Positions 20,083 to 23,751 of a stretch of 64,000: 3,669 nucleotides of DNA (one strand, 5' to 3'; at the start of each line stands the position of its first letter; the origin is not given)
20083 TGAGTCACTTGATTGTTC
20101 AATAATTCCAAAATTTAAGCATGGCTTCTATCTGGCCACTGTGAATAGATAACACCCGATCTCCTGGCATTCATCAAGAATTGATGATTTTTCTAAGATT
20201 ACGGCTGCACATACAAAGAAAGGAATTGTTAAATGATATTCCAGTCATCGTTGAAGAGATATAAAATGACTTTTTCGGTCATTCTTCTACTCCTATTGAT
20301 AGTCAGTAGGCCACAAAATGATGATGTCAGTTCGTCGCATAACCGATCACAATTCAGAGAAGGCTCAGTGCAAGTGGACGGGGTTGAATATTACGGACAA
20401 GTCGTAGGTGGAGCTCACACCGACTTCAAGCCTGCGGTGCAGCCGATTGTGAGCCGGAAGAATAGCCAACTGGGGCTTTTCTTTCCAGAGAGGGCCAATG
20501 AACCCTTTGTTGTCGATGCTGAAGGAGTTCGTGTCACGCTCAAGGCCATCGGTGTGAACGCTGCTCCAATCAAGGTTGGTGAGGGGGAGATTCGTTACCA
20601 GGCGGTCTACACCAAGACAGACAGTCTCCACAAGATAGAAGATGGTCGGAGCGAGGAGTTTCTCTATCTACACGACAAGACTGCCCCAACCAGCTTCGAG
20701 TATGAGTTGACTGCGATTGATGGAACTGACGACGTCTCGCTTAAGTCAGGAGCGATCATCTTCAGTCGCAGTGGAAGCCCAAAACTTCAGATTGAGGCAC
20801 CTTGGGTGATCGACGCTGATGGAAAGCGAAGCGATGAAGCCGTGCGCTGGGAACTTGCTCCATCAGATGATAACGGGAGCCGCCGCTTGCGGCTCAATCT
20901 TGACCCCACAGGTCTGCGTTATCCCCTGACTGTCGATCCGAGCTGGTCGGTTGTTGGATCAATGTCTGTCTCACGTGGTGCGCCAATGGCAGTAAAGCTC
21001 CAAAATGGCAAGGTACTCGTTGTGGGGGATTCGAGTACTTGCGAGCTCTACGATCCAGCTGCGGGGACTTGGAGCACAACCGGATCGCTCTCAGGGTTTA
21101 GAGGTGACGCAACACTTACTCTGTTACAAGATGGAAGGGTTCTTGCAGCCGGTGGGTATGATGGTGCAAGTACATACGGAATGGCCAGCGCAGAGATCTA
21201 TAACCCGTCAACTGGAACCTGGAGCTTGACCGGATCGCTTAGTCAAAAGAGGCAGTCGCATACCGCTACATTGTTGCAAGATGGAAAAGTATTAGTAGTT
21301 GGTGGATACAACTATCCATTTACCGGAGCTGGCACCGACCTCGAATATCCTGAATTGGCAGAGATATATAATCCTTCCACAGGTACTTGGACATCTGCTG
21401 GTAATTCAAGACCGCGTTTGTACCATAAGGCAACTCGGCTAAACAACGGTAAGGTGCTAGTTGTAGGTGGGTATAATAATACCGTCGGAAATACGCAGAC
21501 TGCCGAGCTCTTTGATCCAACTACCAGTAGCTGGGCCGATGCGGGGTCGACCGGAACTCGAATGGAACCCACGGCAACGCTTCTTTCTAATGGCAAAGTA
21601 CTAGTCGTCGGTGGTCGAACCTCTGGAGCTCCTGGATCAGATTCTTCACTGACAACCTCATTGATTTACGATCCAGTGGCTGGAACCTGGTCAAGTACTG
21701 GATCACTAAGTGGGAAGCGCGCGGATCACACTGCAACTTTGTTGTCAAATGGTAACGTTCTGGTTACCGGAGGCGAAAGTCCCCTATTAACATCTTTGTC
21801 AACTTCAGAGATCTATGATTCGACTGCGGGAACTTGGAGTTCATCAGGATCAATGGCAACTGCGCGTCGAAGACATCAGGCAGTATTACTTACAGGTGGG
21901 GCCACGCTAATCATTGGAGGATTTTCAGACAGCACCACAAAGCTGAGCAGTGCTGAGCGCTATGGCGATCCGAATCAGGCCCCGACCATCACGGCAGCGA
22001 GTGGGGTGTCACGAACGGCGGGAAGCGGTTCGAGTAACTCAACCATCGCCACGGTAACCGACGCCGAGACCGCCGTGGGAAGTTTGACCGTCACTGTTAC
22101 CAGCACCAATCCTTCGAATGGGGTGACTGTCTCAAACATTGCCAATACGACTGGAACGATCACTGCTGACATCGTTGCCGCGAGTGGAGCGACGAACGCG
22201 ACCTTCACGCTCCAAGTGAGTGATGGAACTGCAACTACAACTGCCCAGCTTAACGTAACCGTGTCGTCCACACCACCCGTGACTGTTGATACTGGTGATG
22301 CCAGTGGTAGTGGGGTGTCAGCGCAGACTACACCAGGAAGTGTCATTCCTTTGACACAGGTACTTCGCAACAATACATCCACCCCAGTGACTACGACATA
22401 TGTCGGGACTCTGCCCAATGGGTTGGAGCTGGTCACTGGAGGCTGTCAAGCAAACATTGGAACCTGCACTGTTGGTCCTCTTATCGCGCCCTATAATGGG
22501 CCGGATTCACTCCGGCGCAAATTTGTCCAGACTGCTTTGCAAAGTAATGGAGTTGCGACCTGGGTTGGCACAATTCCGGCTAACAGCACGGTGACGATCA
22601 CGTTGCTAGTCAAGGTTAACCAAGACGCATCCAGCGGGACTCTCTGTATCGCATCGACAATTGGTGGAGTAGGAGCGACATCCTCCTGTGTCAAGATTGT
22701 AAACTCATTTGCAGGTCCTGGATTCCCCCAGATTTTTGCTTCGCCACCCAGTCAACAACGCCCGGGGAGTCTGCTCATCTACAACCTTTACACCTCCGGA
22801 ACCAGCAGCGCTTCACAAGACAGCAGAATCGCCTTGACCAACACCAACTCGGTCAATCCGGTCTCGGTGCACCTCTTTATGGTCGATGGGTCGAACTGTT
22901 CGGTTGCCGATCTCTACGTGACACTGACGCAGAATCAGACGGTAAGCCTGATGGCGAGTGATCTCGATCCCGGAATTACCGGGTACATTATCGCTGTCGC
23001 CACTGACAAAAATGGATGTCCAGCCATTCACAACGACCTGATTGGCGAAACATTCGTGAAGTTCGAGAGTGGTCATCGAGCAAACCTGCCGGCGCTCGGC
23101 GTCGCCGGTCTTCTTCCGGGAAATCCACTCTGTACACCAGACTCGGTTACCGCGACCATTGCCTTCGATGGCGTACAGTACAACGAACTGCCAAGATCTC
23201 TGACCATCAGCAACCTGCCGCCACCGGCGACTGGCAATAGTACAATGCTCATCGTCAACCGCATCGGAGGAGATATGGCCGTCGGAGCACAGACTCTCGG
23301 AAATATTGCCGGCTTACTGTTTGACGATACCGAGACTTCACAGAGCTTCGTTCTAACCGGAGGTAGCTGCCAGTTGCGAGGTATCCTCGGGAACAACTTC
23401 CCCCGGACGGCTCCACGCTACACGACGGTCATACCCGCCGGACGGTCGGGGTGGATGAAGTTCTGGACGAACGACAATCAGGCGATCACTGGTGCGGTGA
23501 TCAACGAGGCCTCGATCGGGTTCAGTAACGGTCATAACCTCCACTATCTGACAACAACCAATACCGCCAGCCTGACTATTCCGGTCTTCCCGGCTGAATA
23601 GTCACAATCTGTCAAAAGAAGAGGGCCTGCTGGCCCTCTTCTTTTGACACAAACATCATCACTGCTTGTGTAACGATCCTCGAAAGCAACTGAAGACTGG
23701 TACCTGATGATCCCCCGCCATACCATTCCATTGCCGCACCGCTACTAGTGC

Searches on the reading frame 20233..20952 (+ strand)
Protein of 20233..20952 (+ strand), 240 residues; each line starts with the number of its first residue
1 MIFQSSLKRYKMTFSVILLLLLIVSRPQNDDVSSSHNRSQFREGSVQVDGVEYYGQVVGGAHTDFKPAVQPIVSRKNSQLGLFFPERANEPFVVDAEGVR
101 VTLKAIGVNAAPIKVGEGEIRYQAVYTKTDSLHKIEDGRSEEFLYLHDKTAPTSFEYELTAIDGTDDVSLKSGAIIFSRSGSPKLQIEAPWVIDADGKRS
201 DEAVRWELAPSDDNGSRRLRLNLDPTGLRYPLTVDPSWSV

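Call 34: search_protein_families(library=pfam, proteins=[window:20233-20952:+], max_evalue=10)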
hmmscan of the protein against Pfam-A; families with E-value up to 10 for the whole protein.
window:20233-20952:+ (240 aa): 1 family
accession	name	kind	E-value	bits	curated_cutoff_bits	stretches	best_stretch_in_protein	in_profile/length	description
PF25778.1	DUF7948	-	0.022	15.3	27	1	118-236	103-213/214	Domain of unknown function (DUF7948)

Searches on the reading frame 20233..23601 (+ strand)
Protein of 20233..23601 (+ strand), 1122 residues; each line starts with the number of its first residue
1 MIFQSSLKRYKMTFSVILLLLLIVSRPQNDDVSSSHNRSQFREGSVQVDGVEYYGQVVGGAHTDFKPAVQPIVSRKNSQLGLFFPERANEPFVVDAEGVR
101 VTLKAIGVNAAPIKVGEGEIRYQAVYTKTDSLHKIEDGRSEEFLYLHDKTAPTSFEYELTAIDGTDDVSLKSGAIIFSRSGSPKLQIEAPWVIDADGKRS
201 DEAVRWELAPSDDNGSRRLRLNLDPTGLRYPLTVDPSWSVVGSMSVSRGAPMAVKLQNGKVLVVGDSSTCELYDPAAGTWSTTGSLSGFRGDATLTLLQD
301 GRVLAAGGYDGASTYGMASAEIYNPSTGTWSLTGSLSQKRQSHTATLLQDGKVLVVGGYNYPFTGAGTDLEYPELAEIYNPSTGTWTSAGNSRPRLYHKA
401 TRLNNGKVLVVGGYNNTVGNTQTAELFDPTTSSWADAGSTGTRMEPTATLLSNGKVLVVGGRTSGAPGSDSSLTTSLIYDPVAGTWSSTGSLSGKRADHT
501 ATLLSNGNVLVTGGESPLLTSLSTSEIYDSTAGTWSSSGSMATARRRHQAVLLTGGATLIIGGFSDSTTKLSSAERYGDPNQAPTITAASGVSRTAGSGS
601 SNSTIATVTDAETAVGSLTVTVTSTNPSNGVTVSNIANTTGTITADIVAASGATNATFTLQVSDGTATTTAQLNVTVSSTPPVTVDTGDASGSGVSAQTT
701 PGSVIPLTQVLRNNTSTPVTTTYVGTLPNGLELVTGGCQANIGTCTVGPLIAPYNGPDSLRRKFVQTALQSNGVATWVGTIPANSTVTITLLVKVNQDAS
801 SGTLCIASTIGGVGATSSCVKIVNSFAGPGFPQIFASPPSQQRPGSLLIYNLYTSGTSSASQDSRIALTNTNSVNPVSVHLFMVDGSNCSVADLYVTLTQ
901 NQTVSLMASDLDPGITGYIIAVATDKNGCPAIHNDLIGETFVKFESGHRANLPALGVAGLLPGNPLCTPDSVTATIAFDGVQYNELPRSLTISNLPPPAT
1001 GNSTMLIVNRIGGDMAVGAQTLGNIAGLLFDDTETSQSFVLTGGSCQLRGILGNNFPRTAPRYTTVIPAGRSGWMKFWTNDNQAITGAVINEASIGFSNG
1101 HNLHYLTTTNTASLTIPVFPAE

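Call 12: search_protein_families(library=pfam, proteins=[window:20233-23601:+], max_evalue=0.01)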
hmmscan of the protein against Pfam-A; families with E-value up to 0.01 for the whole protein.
window:20233-23601:+ (1122 aa): 10 families
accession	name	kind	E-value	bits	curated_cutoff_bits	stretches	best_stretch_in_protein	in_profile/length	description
PF01344.31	Kelch_1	-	1.2e-34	117.8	20.1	4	300-334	11-43/46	Kelch motif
PF13418.12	Kelch_4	-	1.7e-28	98.7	21.6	3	496-541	2-47/49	Galactose oxidase, central domain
PF07646.21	Kelch_2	-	1.7e-24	84.9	21.3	3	446-491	4-46/48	Kelch motif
PF13964.12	Kelch_6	-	4.4e-21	74.5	25.3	2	298-337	9-47/50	Kelch motif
PF24981.1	Beta-prop_ATRN-LZTR1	-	1e-19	71.3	50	2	379-566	72-282/289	Attractin/LZTR1 beta-propeller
PF24681.1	Kelch_KLHDC2_KLHL20_DRC7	-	2.7e-18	66.5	50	2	398-566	2-175/221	KLHDC2/KLHL20/DRC7 Kelch-repeats domain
PF25210.1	Kelch_FKB95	-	8.4e-14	52.3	70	1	355-489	40-165/268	FKB95, Kelch-repeats domain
PF13415.12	Kelch_3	-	7.3e-10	39.2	22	1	453-503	1-47/48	Galactose oxidase, central domain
PF07250.17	Glyoxal_oxid_N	-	1.1e-08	35.1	37.5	0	297-360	74-137/243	Glyoxal oxidase N-terminus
PF24996.1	NANM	-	1.5e-08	34.3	45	0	320-360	290-329/350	N-acetylneuraminate epimerase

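Call 17: find_encoding_contigs(protein=window:20233-23601:+, flank=10000, max_places=6)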
Protein window:20233-23601:+ (1122 aa): no gene with exactly this product is on record in the collection.

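Call 19: find_homologous_proteins(query=window:20233-23601:+, max_evalue=0.00001)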
Query window:20233-23601:+ (1122 aa): 7452 proteins with E <= 0.00001 among 8000 candidates; the best 120 are listed.
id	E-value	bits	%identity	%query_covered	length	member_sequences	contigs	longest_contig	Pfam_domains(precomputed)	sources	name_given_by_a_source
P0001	0.0e+0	1520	64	99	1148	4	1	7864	PF24996.1,PF07646.22,PF13418.13,PF07250.18,PF13964.13,PF24681.2,PF13415.13,PF24981.2,PF01344.32,PF25210.2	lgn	-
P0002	0.0e+0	1012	37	79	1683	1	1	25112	PF07646.22,PF13418.13,PF24681.2,PF17164.11,PF13415.13,PF16640.12,PF24981.2,PF01344.32,PF25210.2,PF24996.1,PF07250.18,PF13964.13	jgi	jgi:large repetitive protein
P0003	1.2e-266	905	46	32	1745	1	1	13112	PF07646.22,PF13418.13,PF24681.2,PF17164.11,PF13415.13,PF24981.2,PF02698.24,PF01344.32,PF25210.2,PF18755.7,PF24996.1,PF07250.18,PF13964.13,PF25369.2,PF03160.21,PF13946.12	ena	-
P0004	1.3e-251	856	40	32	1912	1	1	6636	PF07646.22,PF13418.13,PF12768.14,PF24681.2,PF22062.3,PF13415.13,PF24981.2,PF01344.32,PF25210.2,PF24996.1,PF07250.18,PF13964.13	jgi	jgi:N-acetylneuraminic acid mutarotase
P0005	1.6e-249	849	58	63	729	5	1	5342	PF24996.1,PF07646.22,PF13418.13,PF07250.18,PF13964.13,PF24681.2,PF17164.11,PF13415.13,PF24981.2,PF01344.32,PF25210.2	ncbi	ncbi:MAG: kelch repeat-containing protein, partial [Acidobacteriota bacterium]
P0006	2.5e-240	818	45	45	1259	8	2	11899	PF24996.1,PF07646.22,PF13418.13,PF07250.18,PF13964.13,PF24681.2,PF13415.13,PF24981.2,PF18998.7,PF01344.32,PF25210.2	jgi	jgi:N-acetylneuraminic acid mutarotase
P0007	2.6e-239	815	39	45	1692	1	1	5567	PF07646.22,PF13418.13,PF13360.14,PF24681.2,PF13415.13,PF13570.14,PF24981.2,PF01344.32,PF25210.2,PF01011.29,PF24996.1,PF07250.18,PF13964.13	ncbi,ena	-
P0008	1.4e-235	803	44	31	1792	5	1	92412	PF07646.22,PF13418.13,PF25059.2,PF24681.2,PF13415.13,PF01833.31,PF24981.2,PF01344.32,PF25210.2,PF24996.1,PF07250.18,PF13964.13,PF00041.28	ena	-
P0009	5.3e-234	797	45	29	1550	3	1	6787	PF18755.7,PF07646.22,PF13418.13,PF07250.18,PF13964.13,PF24681.2,PF13415.13,PF24981.2,PF05935.18,PF01344.32,PF25210.2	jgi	jgi:N-acetylneuraminic acid mutarotase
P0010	4.1e-233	794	45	30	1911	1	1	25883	PF07646.22,PF13418.13,PF18887.6,PF24681.2,PF13415.13,PF24981.2,PF01344.32,PF25210.2,PF18755.7,PF24996.1,PF07250.18,PF13964.13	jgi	jgi:N-acetylneuraminic acid mutarotase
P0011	5.3e-233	794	43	31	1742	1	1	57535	PF07646.22,PF13418.13,PF25059.2,PF24681.2,PF13415.13,PF24981.2,PF01344.32,PF25210.2,PF22544.3,PF15902.13,PF22073.3,PF18755.7,PF24996.1,PF07250.18,PF13964.13,PF13854.13,PF14870.13,PF00041.28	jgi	jgi:N-acetylneuraminic acid mutarotase/photosystem II stability/assembly factor-like uncharacterized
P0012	4.4e-222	758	45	45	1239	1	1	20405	PF07646.22,PF13418.13,PF24681.2,PF13415.13,PF24981.2,PF01344.32,PF25210.2,PF13492.13,PF24996.1,PF07250.18,PF13964.13,PF00404.25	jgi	jgi:N-acetylneuraminic acid mutarotase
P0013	5.3e-222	758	40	30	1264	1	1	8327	PF07646.22,PF13418.13,PF24681.2,PF13415.13,PF15232.12,PF24981.2,PF01344.32,PF25210.2,PF18755.7,PF24996.1,PF07250.18,PF13964.13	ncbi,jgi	jgi:MYXO-CTERM domain-containing protein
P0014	1.3e-216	740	45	69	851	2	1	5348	PF24996.1,PF07646.22,PF13418.13,PF07250.18,PF13964.13,PF24681.2,PF13415.13,PF24981.2,PF01344.32,PF25210.2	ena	-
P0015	8.1e-216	737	40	100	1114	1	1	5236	PF24996.1,PF07646.22,PF13418.13,PF07250.18,PF13964.13,PF24681.2,PF13415.13,PF24981.2,PF01344.32,PF25210.2,PF05345.19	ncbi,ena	-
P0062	1.9e-185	637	38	47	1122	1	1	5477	PF07646.22,PF13418.13,PF24681.2,PF13415.13,PF24981.2,PF01344.32,PF25210.2,PF18755.7,PF24996.1,PF07250.18,PF13964.13,PF13854.13,PF25369.2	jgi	jgi:N-acetylneuraminic acid mutarotase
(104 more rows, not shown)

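Call 20: find_encoding_contigs(protein=P0001, flank=10000, max_places=4)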
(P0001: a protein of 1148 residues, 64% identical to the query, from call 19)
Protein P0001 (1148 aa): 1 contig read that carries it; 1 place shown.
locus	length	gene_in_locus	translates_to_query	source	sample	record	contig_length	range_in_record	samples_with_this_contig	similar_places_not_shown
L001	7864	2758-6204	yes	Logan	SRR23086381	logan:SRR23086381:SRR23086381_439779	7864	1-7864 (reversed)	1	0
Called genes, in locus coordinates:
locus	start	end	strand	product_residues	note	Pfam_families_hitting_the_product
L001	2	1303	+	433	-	?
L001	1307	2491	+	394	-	PF00155:Aminotran_1_2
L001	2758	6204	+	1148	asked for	PF24981:Beta-prop_ATRN-LZTR1, PF24681:Kelch_KLHDC2_KLHL20_DRC7, PF25210:Kelch_FKB95 (weak), PF24981:Beta-prop_ATRN-LZTR1, PF24681:Kelch_KLHDC2_KLHL20_DRC7, PF13415:Beta-prop_FBX42, PF13964:Beta-prop_Calicin, PF13418:Beta-prop_TYW4, +7 more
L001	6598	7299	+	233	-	PF00392:GntR, PF07729:FCD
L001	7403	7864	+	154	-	?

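Call 21: find_encoding_contigs(protein=P0015, flank=10000, max_places=4)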
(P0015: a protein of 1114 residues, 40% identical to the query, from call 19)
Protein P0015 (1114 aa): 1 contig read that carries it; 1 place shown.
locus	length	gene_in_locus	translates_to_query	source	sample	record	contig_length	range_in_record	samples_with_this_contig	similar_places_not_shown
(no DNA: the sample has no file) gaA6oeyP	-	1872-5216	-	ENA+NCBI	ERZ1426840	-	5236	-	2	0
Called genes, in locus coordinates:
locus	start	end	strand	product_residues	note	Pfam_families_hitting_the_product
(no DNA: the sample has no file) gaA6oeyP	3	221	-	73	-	?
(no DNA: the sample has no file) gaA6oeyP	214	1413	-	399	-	PF00174:Oxidored_molyb, PF03404:Mo-co_dimer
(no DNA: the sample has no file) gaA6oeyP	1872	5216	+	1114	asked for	PF24681:Kelch_KLHDC2_KLHL20_DRC7, PF13415:Beta-prop_FBX42, PF13418:Beta-prop_TYW4, PF13964:Beta-prop_Calicin, PF24681:Kelch_KLHDC2_KLHL20_DRC7, PF24981:Beta-prop_ATRN-LZTR1, PF13415:Beta-prop_FBX42, PF13418:Beta-prop_TYW4, +8 more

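Call 33: search_protein_families(library=ncbifam, proteins=[window:20233-23601:+], max_evalue=1)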
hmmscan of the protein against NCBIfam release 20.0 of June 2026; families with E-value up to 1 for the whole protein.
window:20233-23601:+ (1122 aa): 6 families
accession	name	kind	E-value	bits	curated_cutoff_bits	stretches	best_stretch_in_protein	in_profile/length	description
NF052501.1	RdCuOxGlxASco2837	equivalog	5.5e-17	61.2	800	4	273-334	270-331/645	radical copper oxidase GlxA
NF010730.0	PRK14131.1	subfamily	1e-07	31.1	416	2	378-418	118-160/384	N-acetylneuraminate epimerase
TIGR02608.1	delta_60_rpt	domain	9.8e-07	28.5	76.5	0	343-360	4-22/55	delta-60 repeat domain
TIGR03547.1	muta_rot_YjhT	subfamily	7.4e-06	25.3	256.35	1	343-426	49-139/346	YjhT family mutarotase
NF038111.1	rhom_dep_M36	equivalog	0.00064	17.2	1700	1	580-694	1183-1296/1315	rhombosortase-dependent M36 family metallopeptidase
NF007020.0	PRK09485.1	equivalog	0.027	13.5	215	0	372-417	246-291/306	homocysteine S-methyltransferase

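Call 36: find_related_loci(query=window:20233-23601:+, collection=metagenome_contigs, flank=10000)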
Query window:20233-23601:+ (1122 aa) in metagenome_contigs; peptide patterns used: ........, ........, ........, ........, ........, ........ (x = any residue, [..] = any of these).
189 stretches matched a pattern, but none encodes a relative of the query by tblastn (E <= 1e-3).

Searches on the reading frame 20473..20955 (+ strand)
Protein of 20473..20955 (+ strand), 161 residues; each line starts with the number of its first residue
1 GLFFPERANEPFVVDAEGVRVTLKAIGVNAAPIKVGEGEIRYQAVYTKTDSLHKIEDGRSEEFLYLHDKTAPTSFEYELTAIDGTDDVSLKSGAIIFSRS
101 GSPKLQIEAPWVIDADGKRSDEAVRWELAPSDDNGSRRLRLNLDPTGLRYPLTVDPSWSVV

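Call 65: find_related_loci(query=A6, collection=metagenome_contigs, flank=6000)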
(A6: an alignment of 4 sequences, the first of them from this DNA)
Query A6 (161 aa) in metagenome_contigs; peptide patterns used: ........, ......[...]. (x = any residue, [..] = any of these).
155 stretches matched a pattern; 20 encode a relative of the query (tblastn E <= 1e-3); 20 distinct loci.
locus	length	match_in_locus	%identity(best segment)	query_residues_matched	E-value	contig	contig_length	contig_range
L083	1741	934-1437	63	2-161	4e-73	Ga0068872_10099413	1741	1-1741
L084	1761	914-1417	63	2-161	8e-72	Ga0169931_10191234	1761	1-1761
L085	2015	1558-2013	60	2-145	4e-60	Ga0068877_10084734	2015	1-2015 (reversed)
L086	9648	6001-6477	50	3-161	1e-51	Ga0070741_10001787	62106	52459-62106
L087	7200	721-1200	48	2-160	8e-48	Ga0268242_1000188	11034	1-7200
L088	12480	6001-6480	47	3-161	6e-46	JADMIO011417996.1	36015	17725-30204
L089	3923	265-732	45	3-158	2e-44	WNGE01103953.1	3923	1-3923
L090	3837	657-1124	45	3-158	8e-44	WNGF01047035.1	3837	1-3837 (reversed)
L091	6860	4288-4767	44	3-161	1e-43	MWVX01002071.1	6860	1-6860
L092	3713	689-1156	45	3-158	2e-43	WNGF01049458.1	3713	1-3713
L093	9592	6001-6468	45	3-158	4e-42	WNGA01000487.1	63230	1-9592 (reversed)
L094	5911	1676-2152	43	3-161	6e-42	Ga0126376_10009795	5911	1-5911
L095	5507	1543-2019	42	3-161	8e-42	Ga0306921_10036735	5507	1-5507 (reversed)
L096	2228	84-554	44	3-159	3e-41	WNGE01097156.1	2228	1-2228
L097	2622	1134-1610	43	3-161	1e-40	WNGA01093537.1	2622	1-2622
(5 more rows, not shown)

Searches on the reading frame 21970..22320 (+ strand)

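Call 34: search_protein_families(library=pfam, proteins=[window:21970-22320:+], max_evalue=10)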
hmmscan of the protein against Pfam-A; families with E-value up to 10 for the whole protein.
window:21970-22320:+ (117 aa): 6 families
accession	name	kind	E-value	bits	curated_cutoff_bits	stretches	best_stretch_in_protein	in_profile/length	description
PF18099.7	CBM_35_2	-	0.0029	18.1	23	1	40-110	16-85/112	Carbohydrate binding module (family 35)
PF16184.11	Cadherin_3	-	0.087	13.3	25.5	1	29-94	26-102/106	Cadherin-like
PF10698.15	DUF2505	-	0.24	11.9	26.9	1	58-99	86-127/158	Protein of unknown function (DUF2505)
PF16686.11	POT1PC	-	0.29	11.5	27.2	1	64-99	13-48/155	ssDNA-binding domain of telomere protection protein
PF08956.15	DUF1869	-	0.43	11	21.3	1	40-72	4-36/59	Domain of unknown function (DUF1869)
PF21190.3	Bbp16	-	0.57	10.9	27.1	2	15-65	24-73/115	Bbp16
